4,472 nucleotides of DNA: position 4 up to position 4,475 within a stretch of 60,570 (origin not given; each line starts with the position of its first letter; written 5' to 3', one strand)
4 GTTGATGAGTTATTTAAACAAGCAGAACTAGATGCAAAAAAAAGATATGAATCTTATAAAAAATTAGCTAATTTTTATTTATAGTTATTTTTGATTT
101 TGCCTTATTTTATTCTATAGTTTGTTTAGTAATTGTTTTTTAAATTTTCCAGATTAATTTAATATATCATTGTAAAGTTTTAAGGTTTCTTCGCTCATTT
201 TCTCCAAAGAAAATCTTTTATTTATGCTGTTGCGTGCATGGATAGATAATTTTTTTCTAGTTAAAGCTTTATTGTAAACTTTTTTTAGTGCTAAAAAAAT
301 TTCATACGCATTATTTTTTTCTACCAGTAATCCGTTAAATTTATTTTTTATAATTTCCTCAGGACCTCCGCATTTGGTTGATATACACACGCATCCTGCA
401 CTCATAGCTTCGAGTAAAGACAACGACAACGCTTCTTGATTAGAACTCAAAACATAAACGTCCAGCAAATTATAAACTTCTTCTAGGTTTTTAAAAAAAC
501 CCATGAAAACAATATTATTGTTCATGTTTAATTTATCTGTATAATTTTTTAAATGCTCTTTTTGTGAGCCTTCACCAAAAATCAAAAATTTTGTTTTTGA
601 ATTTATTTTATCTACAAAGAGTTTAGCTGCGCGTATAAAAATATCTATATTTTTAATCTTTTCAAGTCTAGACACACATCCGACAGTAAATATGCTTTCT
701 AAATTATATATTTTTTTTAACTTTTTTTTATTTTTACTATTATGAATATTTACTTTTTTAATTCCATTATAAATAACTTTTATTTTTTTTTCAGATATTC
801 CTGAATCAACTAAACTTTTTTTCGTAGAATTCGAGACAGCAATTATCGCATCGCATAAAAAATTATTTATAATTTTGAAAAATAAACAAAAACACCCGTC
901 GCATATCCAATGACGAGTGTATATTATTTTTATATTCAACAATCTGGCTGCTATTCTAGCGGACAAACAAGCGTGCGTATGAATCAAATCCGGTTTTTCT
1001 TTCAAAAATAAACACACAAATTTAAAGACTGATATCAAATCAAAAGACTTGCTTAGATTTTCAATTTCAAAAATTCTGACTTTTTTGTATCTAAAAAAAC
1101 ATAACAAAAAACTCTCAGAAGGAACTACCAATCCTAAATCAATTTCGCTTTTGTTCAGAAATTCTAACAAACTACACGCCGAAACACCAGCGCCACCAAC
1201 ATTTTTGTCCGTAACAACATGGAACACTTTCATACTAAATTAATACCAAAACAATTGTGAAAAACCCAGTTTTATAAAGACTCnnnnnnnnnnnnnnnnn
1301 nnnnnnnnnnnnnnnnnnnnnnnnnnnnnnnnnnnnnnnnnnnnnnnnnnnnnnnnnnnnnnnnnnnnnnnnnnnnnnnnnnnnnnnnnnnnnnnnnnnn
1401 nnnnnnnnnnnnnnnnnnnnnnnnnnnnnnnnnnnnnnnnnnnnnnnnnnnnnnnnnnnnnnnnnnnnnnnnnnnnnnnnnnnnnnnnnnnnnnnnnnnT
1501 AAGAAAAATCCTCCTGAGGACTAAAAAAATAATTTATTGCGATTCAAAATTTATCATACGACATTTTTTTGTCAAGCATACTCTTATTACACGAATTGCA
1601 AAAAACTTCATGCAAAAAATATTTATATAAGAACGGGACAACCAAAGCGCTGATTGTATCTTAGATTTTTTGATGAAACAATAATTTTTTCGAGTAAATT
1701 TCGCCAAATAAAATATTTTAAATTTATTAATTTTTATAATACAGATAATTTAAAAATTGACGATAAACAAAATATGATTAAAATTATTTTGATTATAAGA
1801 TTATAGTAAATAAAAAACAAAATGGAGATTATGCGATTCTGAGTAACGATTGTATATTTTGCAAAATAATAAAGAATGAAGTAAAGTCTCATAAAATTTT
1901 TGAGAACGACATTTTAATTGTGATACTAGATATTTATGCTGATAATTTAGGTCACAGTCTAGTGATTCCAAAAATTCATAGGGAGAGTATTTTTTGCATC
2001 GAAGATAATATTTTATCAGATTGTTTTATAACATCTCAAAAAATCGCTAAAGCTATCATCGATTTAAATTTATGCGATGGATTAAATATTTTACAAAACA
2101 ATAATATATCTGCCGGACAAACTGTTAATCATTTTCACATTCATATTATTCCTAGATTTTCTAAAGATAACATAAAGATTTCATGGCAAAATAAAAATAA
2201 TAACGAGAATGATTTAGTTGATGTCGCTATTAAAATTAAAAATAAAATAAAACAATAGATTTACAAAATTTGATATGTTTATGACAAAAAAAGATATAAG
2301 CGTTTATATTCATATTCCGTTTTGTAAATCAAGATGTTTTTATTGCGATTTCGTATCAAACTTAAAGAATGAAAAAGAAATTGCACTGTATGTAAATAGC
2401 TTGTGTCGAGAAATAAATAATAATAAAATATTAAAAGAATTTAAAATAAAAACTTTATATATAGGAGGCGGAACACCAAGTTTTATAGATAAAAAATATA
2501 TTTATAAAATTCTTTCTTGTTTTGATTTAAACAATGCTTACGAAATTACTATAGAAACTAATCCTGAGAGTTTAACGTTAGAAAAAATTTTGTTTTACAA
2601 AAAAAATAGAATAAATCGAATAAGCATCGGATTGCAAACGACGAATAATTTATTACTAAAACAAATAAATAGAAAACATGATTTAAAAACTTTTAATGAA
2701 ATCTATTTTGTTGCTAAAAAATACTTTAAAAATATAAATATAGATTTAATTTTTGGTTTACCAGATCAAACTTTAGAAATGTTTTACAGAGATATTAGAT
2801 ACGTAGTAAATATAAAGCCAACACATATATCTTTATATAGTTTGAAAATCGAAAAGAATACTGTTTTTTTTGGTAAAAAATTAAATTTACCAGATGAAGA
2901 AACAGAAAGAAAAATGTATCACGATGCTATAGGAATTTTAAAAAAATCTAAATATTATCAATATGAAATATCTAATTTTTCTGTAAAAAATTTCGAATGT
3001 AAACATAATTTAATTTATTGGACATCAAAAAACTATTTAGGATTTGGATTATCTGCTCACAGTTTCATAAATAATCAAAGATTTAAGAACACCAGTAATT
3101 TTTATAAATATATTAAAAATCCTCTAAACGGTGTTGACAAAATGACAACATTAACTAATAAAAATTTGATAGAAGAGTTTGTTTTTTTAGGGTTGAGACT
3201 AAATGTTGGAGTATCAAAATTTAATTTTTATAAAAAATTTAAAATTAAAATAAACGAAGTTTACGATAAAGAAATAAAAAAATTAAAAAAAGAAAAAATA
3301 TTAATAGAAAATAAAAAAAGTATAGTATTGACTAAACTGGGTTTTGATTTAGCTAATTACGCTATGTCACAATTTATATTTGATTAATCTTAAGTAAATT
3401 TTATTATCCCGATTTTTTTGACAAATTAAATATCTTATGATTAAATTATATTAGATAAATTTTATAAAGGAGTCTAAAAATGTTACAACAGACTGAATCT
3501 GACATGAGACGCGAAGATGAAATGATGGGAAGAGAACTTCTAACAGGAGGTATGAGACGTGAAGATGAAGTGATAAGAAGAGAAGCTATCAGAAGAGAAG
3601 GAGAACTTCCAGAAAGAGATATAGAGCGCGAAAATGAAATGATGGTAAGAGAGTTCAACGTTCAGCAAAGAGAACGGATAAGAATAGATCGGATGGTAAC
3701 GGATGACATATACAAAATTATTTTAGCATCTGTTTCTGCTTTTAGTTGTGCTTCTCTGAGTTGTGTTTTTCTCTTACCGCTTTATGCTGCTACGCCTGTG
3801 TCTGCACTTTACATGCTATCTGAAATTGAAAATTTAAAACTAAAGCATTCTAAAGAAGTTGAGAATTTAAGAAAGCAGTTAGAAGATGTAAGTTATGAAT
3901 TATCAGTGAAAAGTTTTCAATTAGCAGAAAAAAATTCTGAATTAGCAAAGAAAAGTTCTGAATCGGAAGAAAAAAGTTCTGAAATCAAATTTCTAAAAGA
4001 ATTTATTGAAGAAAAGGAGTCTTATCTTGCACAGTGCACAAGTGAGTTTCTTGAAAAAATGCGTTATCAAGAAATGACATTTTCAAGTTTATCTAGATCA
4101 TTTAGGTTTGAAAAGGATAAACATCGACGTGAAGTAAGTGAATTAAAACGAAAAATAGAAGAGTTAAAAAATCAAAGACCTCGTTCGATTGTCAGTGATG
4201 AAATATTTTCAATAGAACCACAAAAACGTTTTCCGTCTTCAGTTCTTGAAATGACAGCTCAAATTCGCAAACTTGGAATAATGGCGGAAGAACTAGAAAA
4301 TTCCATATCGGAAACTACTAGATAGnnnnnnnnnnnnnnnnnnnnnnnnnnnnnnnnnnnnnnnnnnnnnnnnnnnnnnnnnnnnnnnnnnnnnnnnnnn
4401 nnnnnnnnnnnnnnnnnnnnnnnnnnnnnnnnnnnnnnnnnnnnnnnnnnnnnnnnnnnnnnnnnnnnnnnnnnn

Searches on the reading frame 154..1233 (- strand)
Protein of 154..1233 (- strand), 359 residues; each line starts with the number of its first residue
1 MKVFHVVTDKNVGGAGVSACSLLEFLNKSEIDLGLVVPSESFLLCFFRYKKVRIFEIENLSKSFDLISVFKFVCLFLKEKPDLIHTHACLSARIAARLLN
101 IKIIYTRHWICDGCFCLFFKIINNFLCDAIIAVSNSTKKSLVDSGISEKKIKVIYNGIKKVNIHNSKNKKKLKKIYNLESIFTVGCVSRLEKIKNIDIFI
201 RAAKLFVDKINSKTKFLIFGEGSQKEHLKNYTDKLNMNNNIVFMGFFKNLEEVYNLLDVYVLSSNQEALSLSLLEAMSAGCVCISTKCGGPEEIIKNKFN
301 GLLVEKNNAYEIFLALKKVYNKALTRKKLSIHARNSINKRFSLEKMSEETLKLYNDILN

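Call 33: search_protein_families(library=pfam, proteins=[window:154-1233:-], max_evalue=0.001)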
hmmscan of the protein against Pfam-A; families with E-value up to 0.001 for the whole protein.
window:154-1233:- (359 aa): 5 families
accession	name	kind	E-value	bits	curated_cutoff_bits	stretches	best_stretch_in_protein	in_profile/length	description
PF00534.26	Glycos_transf_1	-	1.2e-34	119.8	26.4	1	176-335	9-171/172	Glycosyl transferases group 1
PF13692.12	Glyco_trans_1_4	-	9.2e-31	107.5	27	1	183-320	3-140/142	Glycosyl transferases group 1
PF13439.12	Glyco_transf_4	-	8.8e-20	71.9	28.5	1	12-158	1-166/170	Glycosyltransferase Family 4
PF13477.12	Glyco_trans_4_2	-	6e-05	23.7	23.4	1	24-108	18-107/139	Glycosyl transferase 4-like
PF13579.12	Glyco_trans_4_4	-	0.00037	21.3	29.7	0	64-157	55-158/158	Glycosyl transferase 4-like domain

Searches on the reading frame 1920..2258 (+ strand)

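Call 33: search_protein_families(library=pfam, proteins=[window:1920-2258:+], max_evalue=0.001)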
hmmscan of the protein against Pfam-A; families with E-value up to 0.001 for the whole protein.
window:1920-2258:+ (112 aa): 1 family
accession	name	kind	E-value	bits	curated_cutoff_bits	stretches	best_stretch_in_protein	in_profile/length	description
PF01230.28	HIT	-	7.6e-17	62.2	21.5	1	2-81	18-97/98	HIT domain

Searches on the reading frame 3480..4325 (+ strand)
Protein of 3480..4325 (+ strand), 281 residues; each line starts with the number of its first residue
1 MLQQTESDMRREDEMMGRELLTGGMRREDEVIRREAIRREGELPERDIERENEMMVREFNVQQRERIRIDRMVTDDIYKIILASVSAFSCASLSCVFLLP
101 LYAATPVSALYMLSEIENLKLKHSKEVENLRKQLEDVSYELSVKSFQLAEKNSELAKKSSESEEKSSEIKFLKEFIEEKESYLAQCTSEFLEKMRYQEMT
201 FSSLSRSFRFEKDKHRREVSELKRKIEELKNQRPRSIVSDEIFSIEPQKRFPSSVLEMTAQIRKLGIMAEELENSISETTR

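Call 31: search_protein_families(library=pfam, proteins=[window:3480-4325:+], max_evalue=0.01)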
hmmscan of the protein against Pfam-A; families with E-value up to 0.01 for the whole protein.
window:3480-4325:+ (281 aa): 0 families

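Call 61: search_protein_families(library=padloc, proteins=[window:3480-4325:+], max_evalue=0.01)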
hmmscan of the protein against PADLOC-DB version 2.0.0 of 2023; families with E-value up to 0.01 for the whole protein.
window:3480-4325:+ (281 aa): 0 families

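Call 62: search_protein_families(library=phrogs, proteins=[window:3480-4325:+], max_evalue=0.01)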
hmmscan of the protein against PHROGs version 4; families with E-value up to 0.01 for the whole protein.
window:3480-4325:+ (281 aa): 1 family
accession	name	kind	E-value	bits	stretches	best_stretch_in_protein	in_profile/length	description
phrog_4623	-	unknown function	0.00026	21.7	1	114-179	167-232/329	-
